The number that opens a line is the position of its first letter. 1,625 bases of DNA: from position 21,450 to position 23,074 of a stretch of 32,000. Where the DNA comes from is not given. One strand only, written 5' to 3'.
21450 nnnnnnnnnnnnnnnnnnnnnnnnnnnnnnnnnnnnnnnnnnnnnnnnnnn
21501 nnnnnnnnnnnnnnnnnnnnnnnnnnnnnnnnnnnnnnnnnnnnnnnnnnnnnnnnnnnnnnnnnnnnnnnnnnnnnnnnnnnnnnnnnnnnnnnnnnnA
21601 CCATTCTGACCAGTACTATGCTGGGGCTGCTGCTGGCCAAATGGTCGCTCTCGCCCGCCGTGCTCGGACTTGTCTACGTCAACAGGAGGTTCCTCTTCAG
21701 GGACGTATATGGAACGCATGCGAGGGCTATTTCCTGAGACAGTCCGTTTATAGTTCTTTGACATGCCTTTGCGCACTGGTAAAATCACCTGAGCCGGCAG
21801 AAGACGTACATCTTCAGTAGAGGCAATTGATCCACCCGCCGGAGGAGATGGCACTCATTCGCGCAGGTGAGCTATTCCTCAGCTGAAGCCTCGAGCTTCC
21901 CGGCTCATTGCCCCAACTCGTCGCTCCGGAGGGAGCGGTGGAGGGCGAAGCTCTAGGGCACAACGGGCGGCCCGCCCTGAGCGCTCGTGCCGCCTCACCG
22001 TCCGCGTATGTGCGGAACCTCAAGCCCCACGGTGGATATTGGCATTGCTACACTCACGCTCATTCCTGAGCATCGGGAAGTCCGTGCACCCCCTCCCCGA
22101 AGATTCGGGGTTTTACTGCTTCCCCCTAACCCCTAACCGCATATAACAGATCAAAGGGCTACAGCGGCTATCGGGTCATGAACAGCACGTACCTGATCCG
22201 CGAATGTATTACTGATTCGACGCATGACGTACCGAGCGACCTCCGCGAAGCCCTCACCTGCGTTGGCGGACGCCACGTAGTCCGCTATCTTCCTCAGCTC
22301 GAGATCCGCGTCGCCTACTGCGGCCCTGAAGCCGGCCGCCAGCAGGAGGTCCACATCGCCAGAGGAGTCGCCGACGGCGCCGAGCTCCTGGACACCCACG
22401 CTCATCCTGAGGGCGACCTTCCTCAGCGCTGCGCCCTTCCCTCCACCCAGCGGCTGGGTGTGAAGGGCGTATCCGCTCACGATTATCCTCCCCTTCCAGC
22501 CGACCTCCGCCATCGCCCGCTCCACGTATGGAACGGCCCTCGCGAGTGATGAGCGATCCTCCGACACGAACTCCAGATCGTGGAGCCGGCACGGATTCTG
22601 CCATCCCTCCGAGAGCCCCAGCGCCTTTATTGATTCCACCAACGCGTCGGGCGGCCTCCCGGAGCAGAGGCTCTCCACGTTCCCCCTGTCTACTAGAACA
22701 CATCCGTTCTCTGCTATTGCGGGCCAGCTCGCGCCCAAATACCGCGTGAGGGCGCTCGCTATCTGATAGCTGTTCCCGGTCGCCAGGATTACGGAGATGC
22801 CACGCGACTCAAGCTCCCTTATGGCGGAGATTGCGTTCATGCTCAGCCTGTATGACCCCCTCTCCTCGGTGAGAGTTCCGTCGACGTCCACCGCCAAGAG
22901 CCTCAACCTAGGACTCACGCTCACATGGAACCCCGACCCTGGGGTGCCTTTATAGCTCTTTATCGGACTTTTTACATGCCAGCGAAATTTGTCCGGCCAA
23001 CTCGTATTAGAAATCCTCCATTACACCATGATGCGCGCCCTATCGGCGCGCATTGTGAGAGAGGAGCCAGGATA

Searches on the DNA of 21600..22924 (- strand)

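Call 5: search_rna_families(source=window, start=21600, end=22300, threshold=evalue, max_evalue=10, show_alignments=3)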
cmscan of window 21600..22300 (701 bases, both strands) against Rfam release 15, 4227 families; matches with E-value up to 10: 3.
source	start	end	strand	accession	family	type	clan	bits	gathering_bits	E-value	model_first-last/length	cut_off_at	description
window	21933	22003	-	RF03946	mir-3132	Gene; miRNA;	-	19.9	84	1.1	1-75/75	no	mir-3132 microRNA precursor family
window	22106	22162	+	RF00043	Plasmid_R1162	Gene; antisense;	-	17.3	55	2.6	1-75/75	no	R1162-like plasmid antisense RNA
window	21886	22024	-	RF01757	sbcD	Gene; sRNA;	-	14.4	40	2.7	1-155/155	no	sbcD RNA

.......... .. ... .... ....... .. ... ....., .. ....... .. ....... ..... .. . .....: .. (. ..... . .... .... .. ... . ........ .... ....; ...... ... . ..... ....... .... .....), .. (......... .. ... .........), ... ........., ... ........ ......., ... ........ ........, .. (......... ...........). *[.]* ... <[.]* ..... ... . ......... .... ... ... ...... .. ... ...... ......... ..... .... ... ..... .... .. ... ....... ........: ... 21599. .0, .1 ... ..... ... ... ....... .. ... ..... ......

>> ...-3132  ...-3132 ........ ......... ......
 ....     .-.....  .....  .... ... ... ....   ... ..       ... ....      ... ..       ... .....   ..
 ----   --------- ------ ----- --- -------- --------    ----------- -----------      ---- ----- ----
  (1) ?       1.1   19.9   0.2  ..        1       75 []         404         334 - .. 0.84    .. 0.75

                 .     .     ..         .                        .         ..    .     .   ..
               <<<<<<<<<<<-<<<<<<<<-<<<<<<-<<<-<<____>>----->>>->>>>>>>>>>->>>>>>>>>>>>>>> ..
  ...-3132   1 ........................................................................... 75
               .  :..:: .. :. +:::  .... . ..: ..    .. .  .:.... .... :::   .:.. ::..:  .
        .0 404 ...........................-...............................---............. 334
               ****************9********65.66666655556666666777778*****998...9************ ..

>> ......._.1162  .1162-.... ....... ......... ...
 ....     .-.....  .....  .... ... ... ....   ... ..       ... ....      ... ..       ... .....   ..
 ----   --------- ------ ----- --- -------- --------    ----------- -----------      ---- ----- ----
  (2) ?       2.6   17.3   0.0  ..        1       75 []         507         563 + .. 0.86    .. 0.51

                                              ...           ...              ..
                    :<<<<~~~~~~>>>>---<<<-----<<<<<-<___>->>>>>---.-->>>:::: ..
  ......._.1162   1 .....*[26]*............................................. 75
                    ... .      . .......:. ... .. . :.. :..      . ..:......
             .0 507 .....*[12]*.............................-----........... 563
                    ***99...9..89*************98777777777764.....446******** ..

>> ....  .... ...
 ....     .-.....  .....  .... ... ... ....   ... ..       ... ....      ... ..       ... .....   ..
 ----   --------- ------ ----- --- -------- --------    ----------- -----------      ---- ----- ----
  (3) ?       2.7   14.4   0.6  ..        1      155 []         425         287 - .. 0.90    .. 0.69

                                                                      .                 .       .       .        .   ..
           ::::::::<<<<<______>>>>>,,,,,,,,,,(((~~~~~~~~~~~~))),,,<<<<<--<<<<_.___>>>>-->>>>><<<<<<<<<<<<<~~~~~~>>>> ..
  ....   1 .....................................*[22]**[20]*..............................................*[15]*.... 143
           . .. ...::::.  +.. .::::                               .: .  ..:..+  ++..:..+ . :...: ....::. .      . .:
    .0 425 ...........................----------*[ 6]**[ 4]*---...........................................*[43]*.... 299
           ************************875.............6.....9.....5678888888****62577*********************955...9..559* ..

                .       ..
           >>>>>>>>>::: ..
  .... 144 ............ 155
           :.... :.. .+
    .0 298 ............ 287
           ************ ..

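Call 59: search_dna_similar(query=L021:3760-4260:+, collection=phages, mode=distant, max_evalue=0.01, max_rows=10)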
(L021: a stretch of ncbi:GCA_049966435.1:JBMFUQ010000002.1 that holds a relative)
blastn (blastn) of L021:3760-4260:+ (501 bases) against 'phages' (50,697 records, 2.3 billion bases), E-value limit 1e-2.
Records with a match: 1; places in all: 1; records where one place covers at least 80% of the query: 0.
Best place of each record, by identity: 60-80% 1.
By first word of the organism name: Acidianus 1.
By host as written in the record: Sulfolobus solfataricus 1.
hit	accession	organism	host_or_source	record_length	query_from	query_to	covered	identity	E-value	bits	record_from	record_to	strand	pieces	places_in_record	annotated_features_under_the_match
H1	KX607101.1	Acidianus two-tailed virus 2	Sulfolobus solfataricus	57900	337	422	17%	75.6%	2e-6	60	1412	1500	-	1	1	putative transposase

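Call 60: search_dna_similar(query=L021:3760-4260:+, collection=plasmids, mode=distant, max_evalue=0.01, max_rows=10)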
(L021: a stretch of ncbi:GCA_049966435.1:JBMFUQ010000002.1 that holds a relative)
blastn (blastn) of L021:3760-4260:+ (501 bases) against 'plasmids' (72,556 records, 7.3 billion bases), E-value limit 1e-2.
Records with a match: 2; places in all: 3; records where one place covers at least 80% of the query: 0.
Best place of each record, by identity: 60-80% 2.
By first word of the organism name: Sulfolobus 2.
By predicted mobility (MOB-suite, as given by PLSDB): conjugative 1; non-mobilizable 1.
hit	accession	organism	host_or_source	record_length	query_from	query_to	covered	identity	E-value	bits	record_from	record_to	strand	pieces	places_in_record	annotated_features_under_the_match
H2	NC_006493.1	Sulfolobus sp. NOB8H2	-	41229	337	451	23%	74.8%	1e-8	69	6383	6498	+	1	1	RNA-guided endonuclease TnpB family protein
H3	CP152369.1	Sulfolobus tengchongensis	-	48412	337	451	23%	71.3%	9e-4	53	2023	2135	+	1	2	transposase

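Call 61: get_annotated_region(hit=H2, flank=2500)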
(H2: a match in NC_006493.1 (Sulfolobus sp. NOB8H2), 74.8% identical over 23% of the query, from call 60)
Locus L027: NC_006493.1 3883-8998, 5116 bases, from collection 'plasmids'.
description: Sulfolobus sp. NOB8H2 plasmid pNOB8, complete sequence
organism: Sulfolobus sp. NOB8H2 (NCBI taxid 84600)
taxonomy: Archaea; Thermoproteota; Thermoprotei; Sulfolobales; Sulfolobaceae; Sulfolobus; Sulfolobus sp. NOB8H2
host: -; source: -; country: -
typing (MOB-suite, as given by PLSDB): conjugative; relaxase MOB_Unknown; mating-pair formation MPF_T
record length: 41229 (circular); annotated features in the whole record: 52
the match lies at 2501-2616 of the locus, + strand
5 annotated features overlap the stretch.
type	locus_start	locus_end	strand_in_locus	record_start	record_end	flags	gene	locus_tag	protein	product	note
CDS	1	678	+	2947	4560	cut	-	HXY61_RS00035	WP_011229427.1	helicase C-terminal domain-containing protein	GO:0006139 - nucleobase-containing compound metabolic process [Evidence IEA]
CDS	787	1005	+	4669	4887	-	-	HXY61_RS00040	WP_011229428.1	hypothetical protein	-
CDS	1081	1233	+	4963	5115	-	-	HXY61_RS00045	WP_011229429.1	hypothetical protein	-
CDS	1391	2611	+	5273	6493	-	-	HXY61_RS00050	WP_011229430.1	RNA-guided endonuclease TnpB family protein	-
CDS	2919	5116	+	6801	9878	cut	-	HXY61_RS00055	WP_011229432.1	DUF87 domain-containing protein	-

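Call 62: get_annotated_region(hit=H1, flank=2500)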
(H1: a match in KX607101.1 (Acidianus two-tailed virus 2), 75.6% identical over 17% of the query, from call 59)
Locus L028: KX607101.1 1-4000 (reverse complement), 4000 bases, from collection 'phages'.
description: Acidianus two-tailed virus 2 isolate ATV2, complete genome.
organism: Acidianus two-tailed virus 2 (NCBI taxid 1898549)
taxonomy: Viruses; Bicaudaviridae; Bicaudavirus
host: Sulfolobus solfataricus; source: -; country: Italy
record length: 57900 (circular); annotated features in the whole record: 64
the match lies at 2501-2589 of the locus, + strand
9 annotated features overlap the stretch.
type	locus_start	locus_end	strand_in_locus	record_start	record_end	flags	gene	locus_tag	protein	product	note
CDS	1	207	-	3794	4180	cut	-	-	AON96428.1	hypothetical protein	-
CDS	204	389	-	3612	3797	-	-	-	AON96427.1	hypothetical protein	-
CDS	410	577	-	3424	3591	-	-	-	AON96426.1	hypothetical protein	-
CDS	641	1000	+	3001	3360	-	-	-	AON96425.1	hypothetical protein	-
CDS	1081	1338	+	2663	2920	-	-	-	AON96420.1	hypothetical protein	-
CDS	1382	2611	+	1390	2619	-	-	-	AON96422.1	putative transposase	-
CDS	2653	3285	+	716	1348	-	-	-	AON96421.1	putative metal-dependent protease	-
CDS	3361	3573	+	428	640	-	-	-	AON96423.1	hypothetical protein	-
CDS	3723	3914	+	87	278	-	-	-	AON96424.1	hypothetical protein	-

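Call 82: search_dna_similar(query=L027:2430-2625:+, collection=plasmids, mode=distant, max_evalue=0.000001, max_rows=30, rows=spread)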
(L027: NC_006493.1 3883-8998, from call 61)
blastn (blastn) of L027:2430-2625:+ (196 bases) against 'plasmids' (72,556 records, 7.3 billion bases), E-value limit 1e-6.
Records with a match: 2; places in all: 3; records where one place covers at least 80% of the query: 2.
Best place of each record, by identity: >=99% 1; 60-80% 1.
By first word of the organism name: Sulfolobus 2.
By predicted mobility (MOB-suite, as given by PLSDB): conjugative 1; non-mobilizable 1.
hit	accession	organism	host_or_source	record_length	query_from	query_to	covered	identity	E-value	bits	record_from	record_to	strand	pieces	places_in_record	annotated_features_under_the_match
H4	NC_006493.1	Sulfolobus sp. NOB8H2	-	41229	1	196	100%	100.0%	2e-95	354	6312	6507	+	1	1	RNA-guided endonuclease TnpB family protein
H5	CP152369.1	Sulfolobus tengchongensis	-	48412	6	187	93%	77.5%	2e-31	142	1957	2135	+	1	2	transposase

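Call 83: search_dna_similar(query=L027:2430-2625:+, collection=phages, mode=distant, max_evalue=0.000001, max_rows=20)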
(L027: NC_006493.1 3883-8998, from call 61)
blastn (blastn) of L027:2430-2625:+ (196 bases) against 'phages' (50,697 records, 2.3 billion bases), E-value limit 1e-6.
Records with a match: 4; places in all: 4; records where one place covers at least 80% of the query: 4.
Best place of each record, by identity: 80-90% 4.
By first word of the organism name: Acidianus 2; Bicaudavirus 2.
By host as written in the record: Sulfolobus solfataricus 1; - 1; Acidianus convivator AA9 1; Acidianus convivator 1.
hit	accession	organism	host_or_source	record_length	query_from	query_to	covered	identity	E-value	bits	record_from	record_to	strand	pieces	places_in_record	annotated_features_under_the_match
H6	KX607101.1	Acidianus two-tailed virus 2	Sulfolobus solfataricus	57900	1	188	96%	81.4%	8e-44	182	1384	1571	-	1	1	putative transposase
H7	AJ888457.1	Bicaudavirus pozzuoliense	-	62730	1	188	96%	80.9%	1e-42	178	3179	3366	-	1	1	putative transposase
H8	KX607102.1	Acidianus two-tailed phage variant 1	Acidianus convivator AA9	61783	1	188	96%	80.9%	1e-42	178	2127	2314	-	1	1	IS605 family OrfB transposase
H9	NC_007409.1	Bicaudavirus pozzuoliense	Acidianus convivator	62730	1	188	96%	80.9%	1e-42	178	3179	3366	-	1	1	transposase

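Call 84: get_annotated_region(hit=H5, flank=1500)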
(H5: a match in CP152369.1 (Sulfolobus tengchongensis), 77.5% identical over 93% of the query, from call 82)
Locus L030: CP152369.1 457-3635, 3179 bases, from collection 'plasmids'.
description: Sulfolobus tengchongensis strain HGQ25 plasmid pHGQ25, complete sequence
organism: Sulfolobus tengchongensis (NCBI taxid 207809)
taxonomy: Archaea; Thermoproteota; Thermoprotei; Sulfolobales; Sulfolobaceae; Sulfolobus; Sulfolobus tengchongensis
host: -; source: -; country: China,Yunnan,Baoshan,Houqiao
typing (MOB-suite, as given by PLSDB): non-mobilizable
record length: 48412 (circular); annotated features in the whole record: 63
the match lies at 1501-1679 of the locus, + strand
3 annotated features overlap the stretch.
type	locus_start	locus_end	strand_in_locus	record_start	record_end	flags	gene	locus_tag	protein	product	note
CDS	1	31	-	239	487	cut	-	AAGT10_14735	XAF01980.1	ArsR family transcriptional regulator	-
CDS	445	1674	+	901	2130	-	-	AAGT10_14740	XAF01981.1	transposase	-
CDS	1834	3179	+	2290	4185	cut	-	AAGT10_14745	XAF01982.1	DUF87 domain-containing protein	-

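Call 85: get_annotated_region(hit=H7, flank=1500)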
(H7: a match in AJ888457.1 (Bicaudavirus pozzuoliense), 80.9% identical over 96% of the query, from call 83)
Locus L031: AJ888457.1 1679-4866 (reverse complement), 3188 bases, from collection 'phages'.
description: Acidianus two-tailed virus, complete viral genome.
organism: Bicaudavirus pozzuoliense (NCBI taxid 315953)
taxonomy: Viruses; Bicaudaviridae; Bicaudavirus
host: -; source: -; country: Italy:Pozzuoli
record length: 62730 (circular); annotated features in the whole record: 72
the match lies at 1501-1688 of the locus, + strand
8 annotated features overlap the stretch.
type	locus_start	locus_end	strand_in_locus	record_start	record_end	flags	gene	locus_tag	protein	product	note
CDS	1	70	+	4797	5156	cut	-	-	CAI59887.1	hypothetical protein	ORF119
CDS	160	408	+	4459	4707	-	-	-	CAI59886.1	hypothetical protein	ORF82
CDS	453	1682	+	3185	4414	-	-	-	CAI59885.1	putative transposase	ORF409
CDS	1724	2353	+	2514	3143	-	-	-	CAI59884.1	hypothetical protein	ORF209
CDS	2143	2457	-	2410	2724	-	-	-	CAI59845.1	hypothetical protein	ORF104a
CDS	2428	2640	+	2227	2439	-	-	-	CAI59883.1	hypothetical protein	ORF70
CDS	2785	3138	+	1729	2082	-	-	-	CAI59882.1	hypothetical protein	ORF117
CDS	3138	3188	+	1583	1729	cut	-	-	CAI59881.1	hypothetical protein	ORF48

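Call 89: build_rna_model(alignment_id=A7)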
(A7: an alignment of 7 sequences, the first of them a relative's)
Model R1 built from alignment A7 (7 sequences, 186 columns); structure: RNAalifold consensus.
model positions 165; base pairs 41; branch points 3; effective number of sequences 1.53; information 0.59 bits per position. Calibrated on 0.2 Mb of random sequence (short: E-values are rough).
structure used (alignment columns):
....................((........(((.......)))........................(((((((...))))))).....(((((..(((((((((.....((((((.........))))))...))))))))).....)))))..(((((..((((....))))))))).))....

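Call 90: search_with_rna_model(model_id=R1, sources=[window, L001, L003, L006, L007, L008, L009, L010, L011, L014, L015, L016, L019, L021, L022, L023, L024, L029, L027, L028, L030, L031], max_evalue=1, show_alignments=0, make_alignment=true)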
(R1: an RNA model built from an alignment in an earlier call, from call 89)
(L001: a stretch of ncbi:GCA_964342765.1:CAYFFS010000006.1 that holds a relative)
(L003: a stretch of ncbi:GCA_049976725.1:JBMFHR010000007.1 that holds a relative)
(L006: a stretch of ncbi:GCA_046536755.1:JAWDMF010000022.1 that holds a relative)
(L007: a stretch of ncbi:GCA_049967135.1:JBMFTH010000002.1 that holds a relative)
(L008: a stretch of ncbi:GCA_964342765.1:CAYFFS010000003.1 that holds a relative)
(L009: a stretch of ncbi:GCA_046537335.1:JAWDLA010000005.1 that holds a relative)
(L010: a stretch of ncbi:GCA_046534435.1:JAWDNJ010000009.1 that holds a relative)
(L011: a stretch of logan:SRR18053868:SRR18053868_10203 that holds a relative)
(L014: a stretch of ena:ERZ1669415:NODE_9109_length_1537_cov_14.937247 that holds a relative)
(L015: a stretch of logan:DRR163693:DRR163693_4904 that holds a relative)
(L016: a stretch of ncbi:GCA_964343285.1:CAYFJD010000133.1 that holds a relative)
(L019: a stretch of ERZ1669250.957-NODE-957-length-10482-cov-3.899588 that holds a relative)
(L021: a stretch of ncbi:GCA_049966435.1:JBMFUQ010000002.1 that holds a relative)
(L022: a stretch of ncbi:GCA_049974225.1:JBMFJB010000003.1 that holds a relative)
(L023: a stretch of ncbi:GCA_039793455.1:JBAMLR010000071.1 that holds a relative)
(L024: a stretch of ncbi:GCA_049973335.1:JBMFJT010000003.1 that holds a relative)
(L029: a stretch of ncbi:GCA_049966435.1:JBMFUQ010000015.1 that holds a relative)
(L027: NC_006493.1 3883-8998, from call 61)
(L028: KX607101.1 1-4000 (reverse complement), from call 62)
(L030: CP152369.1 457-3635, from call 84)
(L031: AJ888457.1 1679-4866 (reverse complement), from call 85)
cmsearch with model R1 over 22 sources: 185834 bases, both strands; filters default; matches with E-value up to 1: 12.
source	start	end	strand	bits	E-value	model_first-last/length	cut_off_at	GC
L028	2449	2616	+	180.6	1e-48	1-165/165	no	0.56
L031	1520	1687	+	180.2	1.3e-48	1-165/165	no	0.54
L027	2449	2616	+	174.8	4.2e-47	1-165/165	no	0.58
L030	1515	1679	+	173.6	9.1e-47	1-165/165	no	0.51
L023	4060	4211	+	137.2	1.5e-36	1-165/165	no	0.72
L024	4059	4210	+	137.2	1.5e-36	1-165/165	no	0.72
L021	4059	4210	+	133.8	1.4e-35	1-165/165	no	0.73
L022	4060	4211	+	133.8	1.4e-35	1-165/165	no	0.73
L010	7850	8006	-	115.6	1.8e-30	1-165/165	no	0.66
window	21867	22005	-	50.6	3.2e-12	1-165/165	no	0.69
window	1827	1936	-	17.7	0.0054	1-165/165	no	0.63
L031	311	409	+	13.1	0.11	1-165/165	no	0.45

Alignment A8: 12 matches aligned to the model, 199 columns, each read 5' to 3' on its own strand. Consensus structure (alignment columns), stored with it:
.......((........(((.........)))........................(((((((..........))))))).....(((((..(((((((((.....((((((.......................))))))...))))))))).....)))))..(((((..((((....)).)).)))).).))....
